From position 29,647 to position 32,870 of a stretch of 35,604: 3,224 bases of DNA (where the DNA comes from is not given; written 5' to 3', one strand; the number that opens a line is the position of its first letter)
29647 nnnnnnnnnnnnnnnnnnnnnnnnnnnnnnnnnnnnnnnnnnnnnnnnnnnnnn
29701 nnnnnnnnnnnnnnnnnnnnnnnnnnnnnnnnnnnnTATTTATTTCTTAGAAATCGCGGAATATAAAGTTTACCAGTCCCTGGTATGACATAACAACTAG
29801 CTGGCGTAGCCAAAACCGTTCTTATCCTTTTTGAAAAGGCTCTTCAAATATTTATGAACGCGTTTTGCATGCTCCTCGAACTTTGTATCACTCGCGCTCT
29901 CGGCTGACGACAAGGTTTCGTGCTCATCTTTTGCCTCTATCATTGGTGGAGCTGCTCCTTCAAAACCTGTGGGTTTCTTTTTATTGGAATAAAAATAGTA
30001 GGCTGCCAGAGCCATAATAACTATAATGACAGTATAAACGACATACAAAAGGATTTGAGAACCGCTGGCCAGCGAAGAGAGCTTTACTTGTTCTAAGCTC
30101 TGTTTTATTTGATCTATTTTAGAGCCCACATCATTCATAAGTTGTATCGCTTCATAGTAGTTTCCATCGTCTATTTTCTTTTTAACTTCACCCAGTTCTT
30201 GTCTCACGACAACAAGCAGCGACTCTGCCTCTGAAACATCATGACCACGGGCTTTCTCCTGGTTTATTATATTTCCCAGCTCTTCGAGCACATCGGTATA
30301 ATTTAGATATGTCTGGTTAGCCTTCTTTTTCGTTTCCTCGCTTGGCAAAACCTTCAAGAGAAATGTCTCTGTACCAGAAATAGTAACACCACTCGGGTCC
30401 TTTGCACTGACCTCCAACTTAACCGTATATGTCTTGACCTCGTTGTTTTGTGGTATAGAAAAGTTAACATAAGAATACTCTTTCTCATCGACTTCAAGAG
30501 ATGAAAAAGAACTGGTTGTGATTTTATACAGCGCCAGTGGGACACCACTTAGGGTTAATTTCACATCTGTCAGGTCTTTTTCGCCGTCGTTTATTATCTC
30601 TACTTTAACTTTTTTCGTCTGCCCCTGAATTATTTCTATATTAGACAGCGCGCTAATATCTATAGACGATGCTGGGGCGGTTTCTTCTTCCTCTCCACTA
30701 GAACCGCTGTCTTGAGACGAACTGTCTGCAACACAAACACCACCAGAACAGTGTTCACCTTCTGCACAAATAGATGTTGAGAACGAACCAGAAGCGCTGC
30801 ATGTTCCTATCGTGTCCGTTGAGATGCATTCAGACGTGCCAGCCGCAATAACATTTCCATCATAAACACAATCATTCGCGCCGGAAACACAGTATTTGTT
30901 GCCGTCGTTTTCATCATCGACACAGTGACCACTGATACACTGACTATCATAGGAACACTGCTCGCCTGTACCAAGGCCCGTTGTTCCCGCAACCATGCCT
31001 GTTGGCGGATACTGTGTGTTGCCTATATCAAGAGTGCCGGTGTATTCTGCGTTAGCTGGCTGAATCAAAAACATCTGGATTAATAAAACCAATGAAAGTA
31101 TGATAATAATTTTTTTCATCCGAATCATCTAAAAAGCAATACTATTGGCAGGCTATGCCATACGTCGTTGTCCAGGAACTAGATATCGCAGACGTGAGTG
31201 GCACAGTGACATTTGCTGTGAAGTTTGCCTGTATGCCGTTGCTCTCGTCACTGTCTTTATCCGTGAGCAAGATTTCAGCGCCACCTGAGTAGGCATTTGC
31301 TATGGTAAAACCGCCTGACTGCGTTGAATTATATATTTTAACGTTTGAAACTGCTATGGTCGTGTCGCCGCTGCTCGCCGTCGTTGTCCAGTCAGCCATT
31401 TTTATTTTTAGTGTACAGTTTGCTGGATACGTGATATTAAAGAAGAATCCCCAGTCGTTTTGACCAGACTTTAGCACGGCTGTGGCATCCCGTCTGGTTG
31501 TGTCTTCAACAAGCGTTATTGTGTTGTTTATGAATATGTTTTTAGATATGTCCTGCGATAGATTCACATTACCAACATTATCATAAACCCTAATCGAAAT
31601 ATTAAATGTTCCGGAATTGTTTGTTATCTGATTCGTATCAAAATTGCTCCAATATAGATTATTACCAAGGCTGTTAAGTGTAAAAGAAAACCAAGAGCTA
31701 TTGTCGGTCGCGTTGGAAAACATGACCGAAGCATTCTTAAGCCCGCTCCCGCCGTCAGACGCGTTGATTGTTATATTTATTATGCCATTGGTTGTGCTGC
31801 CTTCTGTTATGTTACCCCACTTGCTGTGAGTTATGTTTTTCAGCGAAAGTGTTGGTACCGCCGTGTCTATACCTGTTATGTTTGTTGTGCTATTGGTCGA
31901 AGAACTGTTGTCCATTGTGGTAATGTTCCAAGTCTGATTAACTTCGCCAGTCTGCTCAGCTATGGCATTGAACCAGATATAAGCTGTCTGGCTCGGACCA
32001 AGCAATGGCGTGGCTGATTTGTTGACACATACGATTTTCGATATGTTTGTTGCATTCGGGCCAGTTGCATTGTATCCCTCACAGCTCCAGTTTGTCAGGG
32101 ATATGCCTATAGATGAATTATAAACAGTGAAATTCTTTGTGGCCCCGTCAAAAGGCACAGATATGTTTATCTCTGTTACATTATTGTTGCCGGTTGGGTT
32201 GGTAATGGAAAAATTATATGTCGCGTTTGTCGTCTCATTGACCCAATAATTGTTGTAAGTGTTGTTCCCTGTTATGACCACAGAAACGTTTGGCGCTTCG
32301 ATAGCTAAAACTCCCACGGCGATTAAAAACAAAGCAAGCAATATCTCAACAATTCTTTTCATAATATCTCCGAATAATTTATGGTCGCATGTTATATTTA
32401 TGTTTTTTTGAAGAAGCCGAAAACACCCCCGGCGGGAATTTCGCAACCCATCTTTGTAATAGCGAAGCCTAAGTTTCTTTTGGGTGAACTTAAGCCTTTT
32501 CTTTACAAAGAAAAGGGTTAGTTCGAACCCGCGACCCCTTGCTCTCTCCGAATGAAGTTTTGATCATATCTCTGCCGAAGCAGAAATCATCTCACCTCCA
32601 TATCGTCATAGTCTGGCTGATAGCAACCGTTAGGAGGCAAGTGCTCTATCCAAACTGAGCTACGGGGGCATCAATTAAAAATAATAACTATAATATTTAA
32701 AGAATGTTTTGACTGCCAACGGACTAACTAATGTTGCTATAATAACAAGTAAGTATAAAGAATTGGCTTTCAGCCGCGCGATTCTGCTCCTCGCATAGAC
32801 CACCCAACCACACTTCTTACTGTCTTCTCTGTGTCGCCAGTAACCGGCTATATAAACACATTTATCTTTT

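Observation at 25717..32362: Tandemly duplicated two-gene envelope module: an unanchored sequon-dense 'canopy' protein plus a TM-anchored 'stalk' protein, SlaA/SlaB-like in logic but not in sequence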

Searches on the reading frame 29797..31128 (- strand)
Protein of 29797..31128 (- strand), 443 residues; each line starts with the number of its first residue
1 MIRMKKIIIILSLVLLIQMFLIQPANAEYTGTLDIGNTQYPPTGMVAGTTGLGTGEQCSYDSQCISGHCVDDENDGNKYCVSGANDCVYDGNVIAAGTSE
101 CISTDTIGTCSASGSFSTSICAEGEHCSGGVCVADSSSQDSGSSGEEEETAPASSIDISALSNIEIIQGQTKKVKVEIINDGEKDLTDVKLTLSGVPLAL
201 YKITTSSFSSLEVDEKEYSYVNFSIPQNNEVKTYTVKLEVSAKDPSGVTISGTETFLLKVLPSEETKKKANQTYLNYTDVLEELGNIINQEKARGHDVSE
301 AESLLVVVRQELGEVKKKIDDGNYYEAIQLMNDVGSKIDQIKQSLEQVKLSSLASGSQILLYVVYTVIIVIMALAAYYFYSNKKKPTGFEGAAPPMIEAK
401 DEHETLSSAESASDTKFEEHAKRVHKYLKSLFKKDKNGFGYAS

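Call 6: search_protein_families(library=pfam, proteins=[window:29797-31128:-], max_evalue=0.1)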
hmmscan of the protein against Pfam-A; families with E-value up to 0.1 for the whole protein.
window:29797-31128:- (443 aa): 4 families
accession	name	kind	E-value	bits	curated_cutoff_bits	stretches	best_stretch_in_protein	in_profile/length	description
PF10633.15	NPCBM_assoc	-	0.00011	22.8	24.4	1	167-241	2-76/78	NPCBM-associated, NEW3 domain of alpha-galactosidase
PF07705.17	CARDB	-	0.0084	16.7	22.7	1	161-239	10-84/101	CARDB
PF00927.28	Transglut_C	-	0.046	14.3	26.6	0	166-195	11-40/106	Transglutaminase family, C-terminal ig like domain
PF09792.14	But2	-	0.08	13.8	24.2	0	212-288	25-100/141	Ubiquitin 3 binding protein But2 C-terminal domain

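Call 7: search_protein_families(library=ncbifam, proteins=[window:29797-31128:-], max_evalue=0.1)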
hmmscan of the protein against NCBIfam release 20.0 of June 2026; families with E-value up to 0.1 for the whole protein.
window:29797-31128:- (443 aa): 2 families
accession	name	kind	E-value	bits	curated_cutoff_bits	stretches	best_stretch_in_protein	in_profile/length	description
NF047889.1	ColdAdpAtcB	equivalog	0.019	14.4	440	1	212-320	96-206/252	cold adaptation protein AtcB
TIGR03672.1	rpl4p_arch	equivalog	0.028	13.9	269.75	1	292-335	127-169/251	50S ribosomal protein L4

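Call 12: search_solved_structures(query=window:29797-31128:-, max_evalue=1)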
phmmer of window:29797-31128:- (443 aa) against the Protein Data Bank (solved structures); distinct sequences matched with E-value up to 1: 1.
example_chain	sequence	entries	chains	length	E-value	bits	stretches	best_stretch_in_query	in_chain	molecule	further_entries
6wt5_A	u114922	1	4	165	0.98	11.7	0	168-216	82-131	Bacterial STING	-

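Call 14: find_homologous_proteins(query=A1, max_evalue=0.001)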
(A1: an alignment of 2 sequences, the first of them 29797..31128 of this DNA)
Query A1 (2 sequences) (443 aa, profile of the alignment): 3 proteins with E <= 0.001 among 8000 candidates.
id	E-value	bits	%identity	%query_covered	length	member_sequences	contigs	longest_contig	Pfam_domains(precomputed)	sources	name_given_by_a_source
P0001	2.5e-255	865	99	96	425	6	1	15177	-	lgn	-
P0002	3.5e-179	614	68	99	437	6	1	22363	-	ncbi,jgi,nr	ncbi:MAG: hypothetical protein DRO96_00590 [Candidatus Aenigmatarchaeota archaeon]|nr:MAG: hypotheti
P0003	9.5e-133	461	30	49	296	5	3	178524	-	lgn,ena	-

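Call 15: find_encoding_contigs(protein=P0002, flank=10000, max_places=4)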
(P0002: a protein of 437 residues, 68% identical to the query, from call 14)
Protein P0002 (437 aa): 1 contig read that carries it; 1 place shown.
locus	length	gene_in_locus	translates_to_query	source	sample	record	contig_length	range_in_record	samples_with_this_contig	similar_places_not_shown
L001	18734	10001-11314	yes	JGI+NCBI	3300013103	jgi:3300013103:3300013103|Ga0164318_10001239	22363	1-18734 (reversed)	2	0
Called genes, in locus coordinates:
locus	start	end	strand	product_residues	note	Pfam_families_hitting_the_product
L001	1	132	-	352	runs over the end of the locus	PF01368:DHH, PF02272:DHHA1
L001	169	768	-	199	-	PF01966:HD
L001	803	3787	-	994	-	PF00133:tRNA-synt_1, PF09334:tRNA-synt_1g, PF08264:Anticodon_1, PF19302:DUF5915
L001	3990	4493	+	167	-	PF26602:HVO_2718_N (faint), PF01381:HTH_3 (faint)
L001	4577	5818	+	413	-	PF01409:tRNA-synt_2d, PF13393:tRNA-synt_His, PF03129:HGTP_anticodon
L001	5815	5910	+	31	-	-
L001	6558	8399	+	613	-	PF01850:PIN, PF13638:PIN_4 (weak), PF20720:nSTAND3 (faint), PF00437:T2SSE, PF00013:KH_1 (weak)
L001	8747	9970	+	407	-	-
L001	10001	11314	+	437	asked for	-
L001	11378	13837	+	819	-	-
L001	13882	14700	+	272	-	PF10633:NPCBM_assoc (weak)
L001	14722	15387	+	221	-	-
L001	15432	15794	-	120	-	-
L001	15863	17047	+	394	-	PF00266:Aminotran_5, PF01212:Beta_elim_lyase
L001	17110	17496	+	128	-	PF01592:NifU_N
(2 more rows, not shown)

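Call 16: find_encoding_contigs(protein=P0003, flank=10000, max_places=4)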
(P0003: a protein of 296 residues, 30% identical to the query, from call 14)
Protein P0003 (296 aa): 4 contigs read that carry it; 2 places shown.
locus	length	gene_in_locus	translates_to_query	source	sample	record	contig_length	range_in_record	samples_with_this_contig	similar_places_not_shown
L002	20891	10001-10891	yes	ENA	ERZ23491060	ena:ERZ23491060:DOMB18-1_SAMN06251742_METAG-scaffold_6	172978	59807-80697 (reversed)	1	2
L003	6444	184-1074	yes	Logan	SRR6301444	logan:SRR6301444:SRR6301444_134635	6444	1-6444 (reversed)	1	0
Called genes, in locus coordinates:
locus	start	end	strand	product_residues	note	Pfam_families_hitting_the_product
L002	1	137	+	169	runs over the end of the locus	PF01381:HTH_3 (weak)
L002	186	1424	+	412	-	PF01409:tRNA-synt_2d (weak), PF13393:tRNA-synt_His, PF03129:HGTP_anticodon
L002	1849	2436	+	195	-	PF23023:Anti-Pycsar_Apyc1 (weak), PF00753:Lactamase_B, PF13483:Lactamase_B_3 (weak)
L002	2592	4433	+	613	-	PF01850:PIN (weak), PF13638:PIN_4 (weak), PF20720:nSTAND3 (faint), PF00437:T2SSE (weak), PF00013:KH_1 (weak)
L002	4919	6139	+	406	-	-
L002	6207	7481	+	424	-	-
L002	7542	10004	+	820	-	-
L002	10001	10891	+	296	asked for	-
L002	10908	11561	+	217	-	-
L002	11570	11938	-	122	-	-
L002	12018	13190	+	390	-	PF00155:Aminotran_1_2 (weak), PF00266:Aminotran_5, PF01041:DegT_DnrJ_EryC1, PF01212:Beta_elim_lyase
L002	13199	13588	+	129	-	PF01592:NifU_N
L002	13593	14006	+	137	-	PF08915:tRNA-Thr_ED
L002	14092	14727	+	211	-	PF06745:ATPase, PF24336:DUF7504 (weak)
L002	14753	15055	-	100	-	-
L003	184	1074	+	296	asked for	-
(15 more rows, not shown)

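Call 66: predict_structure(alignment_id=A7)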
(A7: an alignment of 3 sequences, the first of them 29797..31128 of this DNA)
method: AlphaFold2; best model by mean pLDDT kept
length: 443 residues; sequences in the alignment: 3
mean_pLDDT: 63.1   pTM: 0.38
mean pLDDT of the five models: 63.1, 63.0, 62.2, 59.7, 58.9
residues with pLDDT >= 90: 58; 70-90: 137; 50-70: 87; < 50: 161
segments of 3 or more residues with pLDDT < 50: 1-6, 15-55, 83-121, 136-152, 355-361, 380-414, 433-443
pLDDT, mean of each block of 10 residues (from residue 1): 47 48 30 25 28 51 59 64 44 40 36 40 50 46 31 66 78 87 89 88 85 88 81 87 88 86 83 91 92 87 92 90 83 90 82 50 59 59 37 31 32 53 66 45 40
secondary structure, 60 per line:
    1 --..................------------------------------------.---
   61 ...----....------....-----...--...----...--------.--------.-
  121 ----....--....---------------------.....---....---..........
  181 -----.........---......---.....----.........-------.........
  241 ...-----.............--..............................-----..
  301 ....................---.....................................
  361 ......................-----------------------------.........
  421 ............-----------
elements in order: H3-20 E68-71 E78-81 E87-89 E92-94 E125-128 E131-134 E156-160 E164-167 E171-180 E186-194 E201-203 E207-211 E216-224 E232-243 E249-261 H264-293 H299-320 H324-382 H412-432

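Call 71: fold_search(model_id=the predicted structure, library=pdb)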
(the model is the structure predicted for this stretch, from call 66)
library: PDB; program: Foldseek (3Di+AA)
matches with E <= 10: 1596; with E <= 0.001: 259
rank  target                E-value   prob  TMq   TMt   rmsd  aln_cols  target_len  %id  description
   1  6fvi                  3.1e-07  1.00  0.21  0.56   6.2       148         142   19  ASH / PapD-like domain of human CEP192 (PapD-like domain 7) (released 2019-03-20)
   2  5l7u_B                9.9e-07  1.00  0.19  0.16   6.4       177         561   15  Crystal structure of BvGH123 with bound GalNAc (released 2017-03-22)
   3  5l7v_B                1.1e-06  1.00  0.19  0.15   6.3       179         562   14  Crystal Structure of BvGH123 with bond transition state analog Galthiazoline. (released 2017-03-22)
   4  8k2j                  1.4e-06  1.00  0.21  0.17   6.0       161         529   10  Crystal structure of Group 3 Oligosaccharide/Monosaccharide-releasing beta-N-acetylgalactosaminidase NgaDssm, apo form (released 2024-04-24)
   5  5eq4_B                1.7e-06  1.00  0.21  0.43   3.8       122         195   18  Crystal structure of the SrpA adhesin R347E mutant from Streptococcus sanguinis (released 2016-01-27)
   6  2e6j_MODEL_1_A        2.1e-06  1.00  0.20  0.67   4.2       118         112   14  Solution structure of the C-terminal PapD-like domain from human HYDIN protein (released 2007-07-03)
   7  8k2i_B                2.5e-06  1.00  0.19  0.15   7.0       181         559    9  Crystal structure of Group 2 Oligosaccharide/Monosaccharide-releasing beta-N-acetylhexosaminidase NgaAt from Arabidops (released 2024-04-24)
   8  2ber                  2.8e-06  1.00  0.19  0.14   3.3       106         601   16  Y370G Active Site Mutant of the Sialidase from Micromonospora viridifaciens in complex with beta-Neu5Ac (sialic acid). (released 2005-04-04)
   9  5l7u_A                3.5e-06  1.00  0.19  0.15   6.2       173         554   13  Crystal structure of BvGH123 with bound GalNAc (released 2017-03-22)
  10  5l7r_A                3.9e-06  1.00  0.20  0.16   5.2       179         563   11  Crystal structure of BvGH123 (released 2017-03-22)
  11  5fqe_B                4.4e-06  1.00  0.20  0.16   3.7       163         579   14  The details of glycolipid glycan hydrolysis by the structural analysis of a family 123 glycoside hydrolase from Clostr (released 2016-03-30)
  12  3frp_G                4.4e-06  1.00  0.18  0.33   4.7       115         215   12  Crystal Structure of Cobra Venom Factor, a Co-factor for C3- and C5 convertase CVFBb (released 2009-04-28)
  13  7som_J                4.4e-06  1.00  0.23  0.16  31.8       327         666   10  Ciliary C2 central pair apparatus isolated from Chlamydomonas reinhardtii (released 2022-04-13)
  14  1wcq_C                5.3e-06  1.00  0.19  0.14   3.3       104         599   16  Mutagenesis of the Nucleophilic Tyrosine in a Bacterial Sialidase to Phenylalanine. (released 2005-10-12)
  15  8k2m                  5.3e-06  1.00  0.19  0.15   7.0       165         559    9  Crystal structure of Group 4 Monosaccharide-releasing beta-N-acetylgalactosaminidase NgaP2 from Paenibacillus sp. TS12 i (released 2024-04-24)
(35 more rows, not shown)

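Call 73: find_related_loci(query=A9, collection=metagenome_contigs, flank=10000)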
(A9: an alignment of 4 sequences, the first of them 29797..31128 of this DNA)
Query A9 (443 aa) in metagenome_contigs; peptide patterns used: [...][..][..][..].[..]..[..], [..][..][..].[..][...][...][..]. (x = any residue, [..] = any of these).
600 stretches matched a pattern, but none encodes a relative of the query by tblastn (E <= 1e-3).

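Call 93: search_solved_structures(query=A8, max_evalue=10)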
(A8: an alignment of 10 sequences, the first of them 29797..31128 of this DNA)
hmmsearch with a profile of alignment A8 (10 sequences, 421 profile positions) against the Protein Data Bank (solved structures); distinct sequences matched with E-value up to 10: 23.
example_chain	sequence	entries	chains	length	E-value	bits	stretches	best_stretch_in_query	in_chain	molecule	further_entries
8y7m_I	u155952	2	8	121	0.0048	18.9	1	288-337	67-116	Nuclear export protein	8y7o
1pd3_A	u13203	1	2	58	0.0052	18.8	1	288-335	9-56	Nonstructural protein NS2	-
9t1m_B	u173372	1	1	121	0.01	17.8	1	288-337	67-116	Nuclear export protein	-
9ryc_D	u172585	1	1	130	0.012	17.6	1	288-337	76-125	Nuclear export protein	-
9rve_D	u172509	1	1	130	0.06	15.3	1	290-337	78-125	Nuclear export protein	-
4zry_B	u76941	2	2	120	0.065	15.2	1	287-347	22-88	Keratin, type II cytoskeletal 1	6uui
2dq3_A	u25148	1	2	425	0.18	13.7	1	263-317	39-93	Seryl-tRNA synthetase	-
9iue_1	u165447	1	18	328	0.41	12.5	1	353-387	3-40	Cell division protein ZipA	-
3lxj_A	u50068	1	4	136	0.55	12.1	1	289-332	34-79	ATPase family AAA domain-containing protein 2B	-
6veo_A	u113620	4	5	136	0.55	12.1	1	289-332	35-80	ATPase family AAA domain-containing protein 2B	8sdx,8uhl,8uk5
1e0f_I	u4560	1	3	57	0.64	11.9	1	94-137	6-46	HAEMADIN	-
3tnu_B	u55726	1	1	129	0.93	11.4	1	285-347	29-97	Keratin, type II cytoskeletal 5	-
9o5w_B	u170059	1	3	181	1.3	10.9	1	296-357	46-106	Hemagglutinin HA2 chain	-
7upo_A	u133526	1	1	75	1.4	10.8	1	289-338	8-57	DHT03 protein A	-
6egc_A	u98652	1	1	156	2.7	9.9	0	271-320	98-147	SC_2L4HC2_23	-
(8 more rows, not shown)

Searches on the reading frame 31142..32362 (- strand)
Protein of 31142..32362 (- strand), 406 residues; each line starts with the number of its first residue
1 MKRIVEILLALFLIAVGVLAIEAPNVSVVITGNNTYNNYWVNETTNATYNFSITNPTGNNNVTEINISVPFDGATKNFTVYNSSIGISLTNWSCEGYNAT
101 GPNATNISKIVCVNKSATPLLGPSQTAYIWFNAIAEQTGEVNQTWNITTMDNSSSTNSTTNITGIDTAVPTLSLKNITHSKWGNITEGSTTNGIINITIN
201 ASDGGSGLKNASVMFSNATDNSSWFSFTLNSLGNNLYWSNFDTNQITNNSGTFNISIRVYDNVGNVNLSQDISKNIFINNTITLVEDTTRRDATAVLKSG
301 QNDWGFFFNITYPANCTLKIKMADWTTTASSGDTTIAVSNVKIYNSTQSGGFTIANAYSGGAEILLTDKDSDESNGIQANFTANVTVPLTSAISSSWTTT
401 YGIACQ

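Call 6: search_protein_families(library=pfam, proteins=[window:31142-32362:-], max_evalue=0.1)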
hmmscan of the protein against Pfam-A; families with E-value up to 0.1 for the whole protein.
window:31142-32362:- (406 aa): 0 families

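Call 7: search_protein_families(library=ncbifam, proteins=[window:31142-32362:-], max_evalue=0.1)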
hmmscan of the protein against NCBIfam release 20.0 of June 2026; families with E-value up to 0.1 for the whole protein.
window:31142-32362:- (406 aa): 1 family
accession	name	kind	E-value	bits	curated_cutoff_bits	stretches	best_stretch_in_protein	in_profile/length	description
NF047446.1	barrel_OmpL47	domain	0.00027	21.3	40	1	210-270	4-62/68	OmpL47-type beta-barrel domain-containing protein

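Call 11: search_solved_structures(query=window:31142-32362:-, max_evalue=1)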
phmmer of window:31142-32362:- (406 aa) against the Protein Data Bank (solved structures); distinct sequences matched with E-value up to 1: 0.

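Call 22: find_homologous_proteins(query=window:31142-32362:-, max_evalue=0.001)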
Query window:31142-32362:- (406 aa): 2 proteins with E <= 0.001 among 6598 candidates.
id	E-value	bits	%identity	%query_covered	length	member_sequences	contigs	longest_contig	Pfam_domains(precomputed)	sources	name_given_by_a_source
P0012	1.8e-252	855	99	100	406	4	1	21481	-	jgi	-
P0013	1.2e-210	717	82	100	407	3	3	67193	-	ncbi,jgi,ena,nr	ncbi:MAG: hypothetical protein B6U68_00415 [Candidatus Aenigmarchaeota archaeon ex4484_14]|nr:MAG: h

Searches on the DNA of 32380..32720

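Call 120: search_rna_families(source=window, start=32380, end=32720, threshold=evalue, max_evalue=1)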
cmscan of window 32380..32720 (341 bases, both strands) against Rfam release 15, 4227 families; matches with E-value up to 1: 1.
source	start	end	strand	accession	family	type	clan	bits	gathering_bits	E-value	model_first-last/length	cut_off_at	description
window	32554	32594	-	RF01309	sR60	Gene; snRNA; snoRNA; CD-box;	CL00132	15.2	50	0.52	1-55/55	no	Small nucleolar RNA sR60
